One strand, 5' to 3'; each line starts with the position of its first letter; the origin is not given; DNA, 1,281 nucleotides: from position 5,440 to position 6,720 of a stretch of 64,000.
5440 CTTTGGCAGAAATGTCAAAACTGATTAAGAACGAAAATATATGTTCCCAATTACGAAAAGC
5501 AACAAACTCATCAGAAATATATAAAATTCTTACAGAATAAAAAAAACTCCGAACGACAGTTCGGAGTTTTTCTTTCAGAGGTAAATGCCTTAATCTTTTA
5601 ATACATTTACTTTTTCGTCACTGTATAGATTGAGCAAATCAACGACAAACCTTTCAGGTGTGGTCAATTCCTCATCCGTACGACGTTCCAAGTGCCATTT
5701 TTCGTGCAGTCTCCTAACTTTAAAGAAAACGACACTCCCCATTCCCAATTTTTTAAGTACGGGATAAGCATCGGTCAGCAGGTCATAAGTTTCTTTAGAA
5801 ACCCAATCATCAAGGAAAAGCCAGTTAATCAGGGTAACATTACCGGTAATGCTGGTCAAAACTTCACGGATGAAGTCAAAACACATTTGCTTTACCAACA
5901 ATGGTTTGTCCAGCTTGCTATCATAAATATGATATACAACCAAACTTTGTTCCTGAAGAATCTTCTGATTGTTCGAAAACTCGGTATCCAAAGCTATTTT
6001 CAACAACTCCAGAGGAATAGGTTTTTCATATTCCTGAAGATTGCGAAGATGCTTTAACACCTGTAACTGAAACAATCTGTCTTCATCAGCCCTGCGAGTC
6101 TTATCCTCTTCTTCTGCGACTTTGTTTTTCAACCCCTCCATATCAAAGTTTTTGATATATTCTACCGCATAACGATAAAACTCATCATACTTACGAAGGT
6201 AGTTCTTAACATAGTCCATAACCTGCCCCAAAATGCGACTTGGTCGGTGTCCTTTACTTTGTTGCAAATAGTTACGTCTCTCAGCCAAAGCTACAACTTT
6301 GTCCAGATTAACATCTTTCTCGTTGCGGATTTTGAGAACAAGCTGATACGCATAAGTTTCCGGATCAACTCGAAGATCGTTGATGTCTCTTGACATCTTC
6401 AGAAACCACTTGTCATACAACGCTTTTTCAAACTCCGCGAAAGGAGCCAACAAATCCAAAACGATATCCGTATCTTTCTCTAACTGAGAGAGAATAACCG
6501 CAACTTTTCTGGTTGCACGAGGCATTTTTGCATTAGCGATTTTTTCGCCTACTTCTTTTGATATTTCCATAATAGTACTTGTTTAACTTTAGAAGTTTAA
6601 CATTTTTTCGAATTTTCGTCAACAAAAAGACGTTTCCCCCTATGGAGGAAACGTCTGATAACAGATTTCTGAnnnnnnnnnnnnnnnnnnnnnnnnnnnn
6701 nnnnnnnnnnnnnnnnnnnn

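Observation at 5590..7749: Three-gene operon of unknown proteins with atypical base composition inserted between ptsN and the macAB-like operon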

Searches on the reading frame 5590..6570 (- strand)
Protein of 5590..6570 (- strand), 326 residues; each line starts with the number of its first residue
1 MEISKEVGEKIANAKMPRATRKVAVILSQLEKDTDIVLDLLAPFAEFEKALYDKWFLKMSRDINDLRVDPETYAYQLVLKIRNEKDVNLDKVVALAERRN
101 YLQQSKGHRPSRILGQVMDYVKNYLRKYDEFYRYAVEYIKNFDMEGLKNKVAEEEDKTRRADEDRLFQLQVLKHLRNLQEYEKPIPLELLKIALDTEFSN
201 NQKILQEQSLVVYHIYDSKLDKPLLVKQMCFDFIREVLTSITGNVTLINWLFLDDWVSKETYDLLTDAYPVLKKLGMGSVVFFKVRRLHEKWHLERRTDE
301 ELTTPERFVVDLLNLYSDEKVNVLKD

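Call 3: search_protein_families(library=pfam, proteins=[window:5590-6570:-], max_evalue=1)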
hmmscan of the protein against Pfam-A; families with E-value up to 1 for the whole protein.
window:5590-6570:- (326 aa): 2 families
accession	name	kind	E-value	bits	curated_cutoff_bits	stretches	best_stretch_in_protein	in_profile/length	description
PF15405.12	PH_5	-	0.022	15.3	30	1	174-209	39-74/135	Pleckstrin homology domain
PF16523.10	betaPIX_CC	-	0.19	12.1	26.8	0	191-217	11-39/85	betaPIX coiled coil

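Call 4: search_protein_families(library=ncbifam, proteins=[window:5590-6570:-], max_evalue=1)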
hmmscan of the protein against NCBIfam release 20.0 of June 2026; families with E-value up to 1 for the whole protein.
window:5590-6570:- (326 aa): 0 families

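Call 6: search_protein_families(library=phrogs, proteins=[window:5590-6570:-], max_evalue=1)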
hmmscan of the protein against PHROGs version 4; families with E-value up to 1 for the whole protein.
window:5590-6570:- (326 aa): 5 families
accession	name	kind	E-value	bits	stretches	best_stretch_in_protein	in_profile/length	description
phrog_12830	-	head and packaging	0.0028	18.9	1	112-169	31-86/128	major head protein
phrog_12360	-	unknown function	0.013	16.3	1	63-152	43-129/135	-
phrog_36366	-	unknown function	0.02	15.3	1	149-211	137-198/229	-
phrog_16369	-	unknown function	0.044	14.7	1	309-324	33-48/58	-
phrog_4803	-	unknown function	0.08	14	1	129-148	21-40/65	-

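Call 7: search_protein_families(library=padloc, proteins=[window:5590-6570:-], max_evalue=1)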
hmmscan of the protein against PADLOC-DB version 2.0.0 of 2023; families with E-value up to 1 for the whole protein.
window:5590-6570:- (326 aa): 0 families
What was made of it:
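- Closest known: Genomic or defence islands. Different: There are no hits to defence families (call 7).
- Tried and rejected: Pfam, NCBIfam, PHROGs and PADLOC gave nothing significant on the three proteins (calls 3, 4, 6, 7).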

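Call 9: find_homologous_proteins(query=window:5590-6570:-)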
Query window:5590-6570:- (326 aa): 22 proteins with E <= 0.001 among 1692 candidates.
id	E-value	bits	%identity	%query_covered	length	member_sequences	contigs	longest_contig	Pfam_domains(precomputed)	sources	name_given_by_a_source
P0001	6.4e-209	710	100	100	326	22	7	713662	-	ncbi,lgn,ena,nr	ncbi:MAG: hypothetical protein IJZ59_02580 [Alphaproteobacteria bacterium]|nr:hypothetical protein [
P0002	3.7e-140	485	69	94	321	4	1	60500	-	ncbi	-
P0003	3.5e-139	481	69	95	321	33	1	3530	-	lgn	-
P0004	4.9e-138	478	69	94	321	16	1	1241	-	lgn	-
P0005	7.4e-133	461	67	94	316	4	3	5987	-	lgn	-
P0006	3.6e-129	449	63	99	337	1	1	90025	-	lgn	-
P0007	6.7e-127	441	62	98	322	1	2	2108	-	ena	-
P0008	9.2e-125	434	60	98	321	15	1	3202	-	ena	-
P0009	5.4e-122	425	59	99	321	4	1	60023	-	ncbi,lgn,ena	-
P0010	3.4e-119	416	58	98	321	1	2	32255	-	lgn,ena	-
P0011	6.4e-100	353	96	53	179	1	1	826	-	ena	-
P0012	8.5e-73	263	42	96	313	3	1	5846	-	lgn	-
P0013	4.6e-60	222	40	98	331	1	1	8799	-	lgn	-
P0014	1.0e-59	220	40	96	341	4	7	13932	-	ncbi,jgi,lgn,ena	-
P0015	2.4e-59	219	40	96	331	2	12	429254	-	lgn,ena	-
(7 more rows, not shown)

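Call 13: find_encoding_contigs(protein=P0015, flank=8000, max_places=3)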
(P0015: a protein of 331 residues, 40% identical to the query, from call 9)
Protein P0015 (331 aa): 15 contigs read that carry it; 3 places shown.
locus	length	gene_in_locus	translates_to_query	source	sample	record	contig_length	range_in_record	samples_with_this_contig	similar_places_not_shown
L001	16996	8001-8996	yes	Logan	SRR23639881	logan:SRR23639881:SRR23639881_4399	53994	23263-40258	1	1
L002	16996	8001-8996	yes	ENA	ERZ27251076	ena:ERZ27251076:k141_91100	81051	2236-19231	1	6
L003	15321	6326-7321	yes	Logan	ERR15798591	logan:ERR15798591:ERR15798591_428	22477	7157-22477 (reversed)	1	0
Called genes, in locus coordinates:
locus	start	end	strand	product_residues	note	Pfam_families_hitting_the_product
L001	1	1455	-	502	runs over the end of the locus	PF12161:HsdM_N, PF02384:N6_Mtase, PF07669:Eco57I (faint)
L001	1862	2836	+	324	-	PF01501:Glyco_transf_8, PF18404:Glyco_transf_24 (faint)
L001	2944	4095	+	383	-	PF00817:IMS, PF11799:IMS_C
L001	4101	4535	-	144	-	-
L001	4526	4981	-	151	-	PF01035:DNA_binding_1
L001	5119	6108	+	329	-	PF00535:Glycos_transf_2, PF10111:Glyco_tranf_2_2, PF13641:Glyco_tranf_2_3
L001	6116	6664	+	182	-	PF00300:His_Phos_1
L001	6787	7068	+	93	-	-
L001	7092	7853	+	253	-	-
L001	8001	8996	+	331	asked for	-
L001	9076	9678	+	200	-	-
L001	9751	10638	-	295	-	PF03631:Virul_fac_BrkB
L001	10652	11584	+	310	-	PF23441:SDR, PF00106:adh_short, PF13561:adh_short_C2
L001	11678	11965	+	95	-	PF02686:GatC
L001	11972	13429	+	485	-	PF01425:Amidase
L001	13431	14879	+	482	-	PF02934:GatB_N, PF02637:GatB_Yqey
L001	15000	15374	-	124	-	PF23564:EF-hand_FSTL1 (faint), PF00036:EF-hand_1 (faint), PF13499:EF-hand_7 (faint), PF13202:EF-hand_5 (faint), PF13405:EF-hand_6 (faint)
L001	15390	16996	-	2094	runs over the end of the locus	PF27417:BigA_3rd, PF11765:Hyphal_reg_CWP (weak)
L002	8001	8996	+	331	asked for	-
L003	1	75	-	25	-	?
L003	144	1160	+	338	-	PF01501:Glyco_transf_8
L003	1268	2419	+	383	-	PF00817:IMS, PF11799:IMS_C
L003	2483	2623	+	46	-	-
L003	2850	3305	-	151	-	PF01035:DNA_binding_1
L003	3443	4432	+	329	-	PF00535:Glycos_transf_2, PF10111:Glyco_tranf_2_2, PF13641:Glyco_tranf_2_3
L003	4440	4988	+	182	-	PF00300:His_Phos_1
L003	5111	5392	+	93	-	-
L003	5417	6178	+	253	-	-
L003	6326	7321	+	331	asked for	-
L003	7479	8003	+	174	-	-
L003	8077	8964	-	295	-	PF03631:Virul_fac_BrkB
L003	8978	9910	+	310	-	PF23441:SDR, PF00106:adh_short, PF13561:adh_short_C2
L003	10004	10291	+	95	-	PF02686:GatC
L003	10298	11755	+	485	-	PF01425:Amidase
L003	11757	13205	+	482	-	PF02934:GatB_N, PF02637:GatB_Yqey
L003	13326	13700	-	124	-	PF23564:EF-hand_FSTL1 (faint), PF00036:EF-hand_1 (faint), PF13499:EF-hand_7 (faint), PF13202:EF-hand_5 (faint), PF13405:EF-hand_6 (faint)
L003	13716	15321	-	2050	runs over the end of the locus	PF27417:BigA_3rd, PF11765:Hyphal_reg_CWP (weak)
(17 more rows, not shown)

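Call 14: find_encoding_contigs(protein=P0006, flank=8000, max_places=2)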
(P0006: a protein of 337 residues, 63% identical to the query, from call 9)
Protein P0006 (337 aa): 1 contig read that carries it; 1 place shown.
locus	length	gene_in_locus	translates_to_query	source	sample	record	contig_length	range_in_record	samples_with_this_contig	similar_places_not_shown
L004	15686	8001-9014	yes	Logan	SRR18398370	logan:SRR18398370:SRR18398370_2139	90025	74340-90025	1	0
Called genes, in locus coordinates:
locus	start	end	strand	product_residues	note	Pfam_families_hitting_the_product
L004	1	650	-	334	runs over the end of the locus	PF01515:PTA_PTB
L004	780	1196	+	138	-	PF00334:NDK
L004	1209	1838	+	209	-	-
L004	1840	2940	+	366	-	PF01594:AI-2E_transport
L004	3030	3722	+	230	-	PF13505:OMP_b-brl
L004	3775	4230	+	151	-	-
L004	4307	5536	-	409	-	PF12704:MacB_PCD, PF02687:FtsX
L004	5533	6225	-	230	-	PF00005:ABC_tran, PF02463:SMC_N (weak), PF13304:AAA_21 (faint)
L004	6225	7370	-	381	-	PF25917:BSH_RND, PF25973:BSH_CzcB (weak), PF25954:Beta-barrel_RND_2, PF25990:Beta-barrel_YknX, PF26002:Beta-barrel_AprE (weak)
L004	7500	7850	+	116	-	-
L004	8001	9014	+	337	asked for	-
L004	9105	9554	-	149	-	PF00359:PTS_EIIA_2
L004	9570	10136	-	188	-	PF02482:Ribosomal_S30AE, PF16321:Ribosom_S30AE_C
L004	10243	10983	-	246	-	PF00005:ABC_tran, PF13304:AAA_21 (faint), PF12399:BCA_ABC_TP_C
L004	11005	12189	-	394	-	PF06835:LptC, PF03968:LptD_N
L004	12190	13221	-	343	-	PF01380:SIS, PF00571:CBS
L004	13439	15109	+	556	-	-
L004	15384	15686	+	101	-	?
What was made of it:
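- On MacAB-type tripartite exporter (the neighbouring operon, not the trio): ABC_tran is recorded for the orthologue (call 14).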

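Call 15: find_encoding_contigs(protein=P0009, flank=8000, max_places=2)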
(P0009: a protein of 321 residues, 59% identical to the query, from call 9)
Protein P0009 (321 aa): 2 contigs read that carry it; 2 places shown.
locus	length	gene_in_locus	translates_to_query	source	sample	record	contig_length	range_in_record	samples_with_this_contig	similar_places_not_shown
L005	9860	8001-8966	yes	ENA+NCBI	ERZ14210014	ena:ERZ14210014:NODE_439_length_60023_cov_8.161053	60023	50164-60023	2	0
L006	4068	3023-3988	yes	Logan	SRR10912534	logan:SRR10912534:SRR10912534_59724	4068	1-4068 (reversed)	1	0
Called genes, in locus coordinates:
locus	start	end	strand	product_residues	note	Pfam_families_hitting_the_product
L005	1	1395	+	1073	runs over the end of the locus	PF13116:YhdP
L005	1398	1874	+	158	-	-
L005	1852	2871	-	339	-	PF00497:SBP_bac_3 (weak)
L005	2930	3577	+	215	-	PF05494:MlaC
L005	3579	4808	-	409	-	PF12704:MacB_PCD, PF02687:FtsX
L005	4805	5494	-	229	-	PF00005:ABC_tran, PF02463:SMC_N (faint), PF13304:AAA_21 (faint)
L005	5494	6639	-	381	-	PF25917:BSH_RND, PF25973:BSH_CzcB (weak), PF25876:HH_MFP_RND (weak), PF25954:Beta-barrel_RND_2, PF25990:Beta-barrel_YknX, PF26002:Beta-barrel_AprE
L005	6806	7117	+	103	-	-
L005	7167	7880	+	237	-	-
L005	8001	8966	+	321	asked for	-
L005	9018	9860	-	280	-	?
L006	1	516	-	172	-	?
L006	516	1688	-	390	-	PF25917:BSH_RND, PF25973:BSH_CzcB (weak), PF25876:HH_MFP_RND (weak), PF25954:Beta-barrel_RND_2, PF25990:Beta-barrel_YknX, PF26002:Beta-barrel_AprE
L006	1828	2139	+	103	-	-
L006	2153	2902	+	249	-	-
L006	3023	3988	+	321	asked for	-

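Call 25: find_related_loci(query=A1, collection=genome_contigs, flank=10000)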
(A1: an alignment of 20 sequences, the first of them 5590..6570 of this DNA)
Query A1 (326 aa) in genome_contigs; peptide patterns used: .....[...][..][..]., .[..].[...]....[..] (x = any residue, [..] = any of these).
167 stretches matched a pattern; 17 encode a relative of the query (tblastn E <= 1e-3); 16 distinct loci.
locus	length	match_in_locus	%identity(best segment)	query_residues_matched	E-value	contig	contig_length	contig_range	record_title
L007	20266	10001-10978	91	1-326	0e+0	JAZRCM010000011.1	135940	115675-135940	MAG: Alphaproteobacteria bacterium isolate T1900045514_YK20190208.MAGScoT_cleanbin_000005 SGB_7587_k141_1002054, whole g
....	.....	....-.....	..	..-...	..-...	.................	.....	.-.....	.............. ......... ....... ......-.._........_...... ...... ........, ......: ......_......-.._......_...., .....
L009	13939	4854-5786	68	14-323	1e-145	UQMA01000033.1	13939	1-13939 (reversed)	uncultured Azospirillum sp. isolate UMGS418 genome assembly, contig: NODE_1795_length_13939_cov_4.247623, whole genome s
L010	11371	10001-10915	69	13-317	1e-144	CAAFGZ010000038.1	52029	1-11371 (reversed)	MAG TPA_asm: Alphaproteobacteria bacterium, isolate HGM16772, WGS project CAAFGZ010000000 data, contig: SRS146812_107_k9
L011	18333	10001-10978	97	1-326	0e+0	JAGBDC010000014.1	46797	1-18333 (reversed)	MAG: Alphaproteobacteria bacterium isolate RGIG9009 Water_deer_Rectum-3__c208565, whole genome shotgun sequence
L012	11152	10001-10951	59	1-320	2e-131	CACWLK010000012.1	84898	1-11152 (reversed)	MAG: uncultured Rhodospirillales bacterium isolate RUG10691 genome assembly, contig: RUG10691_asm_12, whole genome shotg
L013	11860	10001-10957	59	1-322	5e-129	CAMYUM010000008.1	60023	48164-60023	MAG TPA_asm: uncultured Azospirillum sp. isolate SRR10912534_bin.4_metaWRAP_v1.3_MAG genome assembly, contig: ERZ1421001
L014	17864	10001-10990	39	1-318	4e-71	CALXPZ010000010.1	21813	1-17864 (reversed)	MAG: uncultured Alphaproteobacteria bacterium isolate E20__bin236 genome assembly, contig: E20__k127_657702, whole genom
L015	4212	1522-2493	41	1-312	5e-70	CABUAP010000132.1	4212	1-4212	MAG TPA_asm: uncultured Azospirillum sp. isolate MGYG-HGUT-03845 genome assembly, contig: GUT_GENOME245766_132, whole ge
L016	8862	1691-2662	39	1-312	2e-67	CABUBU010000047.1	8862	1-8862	MAG TPA_asm: uncultured Azospirillum sp. isolate MGYG-HGUT-03859 genome assembly, contig: GUT_GENOME246211_47, whole gen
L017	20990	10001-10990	39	1-318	2e-66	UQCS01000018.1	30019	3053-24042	uncultured Azospirillum sp. isolate UMGS149 genome assembly, contig: NODE_378_length_30019_cov_5.596382, whole genome sh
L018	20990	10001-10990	38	1-318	2e-65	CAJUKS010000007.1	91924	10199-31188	MAG TPA_asm: uncultured Alphaproteobacteria bacterium isolate MGBC160833 genome assembly, contig: MGBC160833.7, whole ge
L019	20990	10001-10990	39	1-318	3e-65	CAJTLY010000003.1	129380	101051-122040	MAG TPA_asm: uncultured Alphaproteobacteria bacterium isolate MGBC103387 genome assembly, contig: MGBC103387.3, whole ge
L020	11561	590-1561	37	1-312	8e-63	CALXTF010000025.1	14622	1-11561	MAG: uncultured Alphaproteobacteria bacterium isolate BRZ_RE__bin26 genome assembly, contig: BRZ_RE__NODE_4101_length_14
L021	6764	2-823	37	59-318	2e-53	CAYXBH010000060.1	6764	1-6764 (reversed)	MAG TPA_asm: uncultured Azospirillum sp. isolate SRP141132_co3_342 genome assembly, contig: NODE_11206_length_6764_cov_5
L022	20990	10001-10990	38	1-318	3e-63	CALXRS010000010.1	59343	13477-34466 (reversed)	MAG: uncultured Alphaproteobacteria bacterium isolate BRZ_KK__bin28 genome assembly, contig: BRZ_KK__NODE_837_length_593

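Call 26: find_related_loci(query=A1, collection=viral_contigs, flank=10000)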
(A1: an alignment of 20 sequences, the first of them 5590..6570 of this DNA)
Query A1 (326 aa) in viral_contigs; peptide patterns used: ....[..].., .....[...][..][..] (x = any residue, [..] = any of these).
509 stretches matched a pattern, but none encodes a relative of the query by tblastn (E <= 1e-3).

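Call 27: predict_structure(alignment_id=A1)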
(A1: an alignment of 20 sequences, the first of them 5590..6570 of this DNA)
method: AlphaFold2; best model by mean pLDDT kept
length: 326 residues; sequences in the alignment: 20
mean_pLDDT: 90.2   pTM: 0.69
mean pLDDT of the five models: 90.2, 89.9, 89.0, 88.1, 87.8
residues with pLDDT >= 90: 221; 70-90: 94; 50-70: 6; < 50: 5
segments of 3 or more residues with pLDDT < 50: 322-326
pLDDT, mean of each block of 10 residues (from residue 1): 78 90 93 92 97 93 86 89 87 92 85 89 94 97 97 92 91 89 84 92 92 86 90 96 94 92 97 91 95 92 95 86 44
secondary structure, 60 per line:
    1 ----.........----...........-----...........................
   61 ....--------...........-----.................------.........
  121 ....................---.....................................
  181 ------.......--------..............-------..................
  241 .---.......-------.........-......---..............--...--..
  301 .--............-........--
elements in order: H5-13 H18-28 H34-64 H73-83 H89-105 H112-140 H144-180 H187-193 H202-215 H223-241 H245-251 H259-267 H269-274 H278-291 H304-315 H317-324
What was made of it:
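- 5590..6570 (-): Gene C: 326-aa soluble all-alpha protein with 16 helices, three of them 29-37 residues long. It is a distant paralogue of B over residues ~222-290. AF2 pLDDT 90.2 (call 27).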

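Call 31: fold_search(model_id=the predicted structure, library=pdb)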
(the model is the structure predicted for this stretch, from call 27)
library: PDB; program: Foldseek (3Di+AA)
matches with E <= 10: 460; with E <= 0.001: 0
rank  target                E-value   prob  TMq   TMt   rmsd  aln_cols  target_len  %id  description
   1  6xns_D                1.5e-01  0.25  0.16  0.16  22.5       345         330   13  C3_crown-05 (released 2020-12-23)
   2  6xns_A                2.3e-01  0.21  0.16  0.16  21.8       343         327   13  C3_crown-05 (released 2020-12-23)
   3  6xns_C                3.0e-01  0.21  0.17  0.17  21.6       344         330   13  C3_crown-05 (released 2020-12-23)
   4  6e9t_A                3.9e-01  0.28  0.17  0.22  18.3       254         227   15  DHF58 filament (released 2018-11-21)
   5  5mfo_F                5.4e-01  0.66  0.21  0.31  10.0       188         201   12  Designed armadillo repeat protein YIIIM3AIII (released 2017-09-13)
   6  5k7v_A                5.6e-01  0.14  0.15  0.17  20.5       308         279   10  Computational Design of Self-Assembling Cyclic Protein Homooligomers (released 2017-04-12)
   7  4yi0_C                5.9e-01  0.14  0.16  0.13  18.5       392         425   12  Structure of mouse importin a1 bound to Pom121NLS (released 2016-01-13)
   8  7rdr_A                5.9e-01  0.13  0.16  0.12  20.8       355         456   13  Circular tandem repeat protein with novel repeat topology and enhanced subunit contact surfaces (released 2021-09-01)
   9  4hxt                  6.4e-01  0.66  0.20  0.25  10.3       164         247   12  Crystal Structure of Engineered Protein. Northeast Structural Genomics Consortium Target OR329 (released 2012-11-21)
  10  5mfo_D                7.0e-01  0.60  0.21  0.31   9.9       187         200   12  Designed armadillo repeat protein YIIIM3AIII (released 2017-09-13)
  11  5j5k                  8.0e-01  0.20  0.12  0.23  15.9       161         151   12  CRYSTAL STRUCTURE OF AFMP4P IN COMPLEX WITH PALMITIC ACID (released 2017-04-05)
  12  8g4j_B                8.0e-01  0.18  0.19  0.16  19.1       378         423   13  Crystal structure of Cavia porcellus (guinea pig) importin-alpha 1 in cargo-free state (released 2023-02-22)
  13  9nly_H                8.0e-01  0.13  0.16  0.18  18.3       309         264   12  Y20S (Sec18-Sec17-Sec9-Sso1-Snc1) EDTA - Class 7 (released 2025-10-01)
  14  8pv4_CR               8.0e-01  0.13  0.17  0.15  23.2       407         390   10  Chaetomium thermophilum pre-60S State 2 - pre-5S rotation with Rix1 complex - composite structure (released 2023-11-15)
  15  8whi_A                8.3e-01  0.41  0.20  0.26   9.5       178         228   17  Crystal structure of native CLASP2 in complex with CLIP170 (released 2024-08-28)
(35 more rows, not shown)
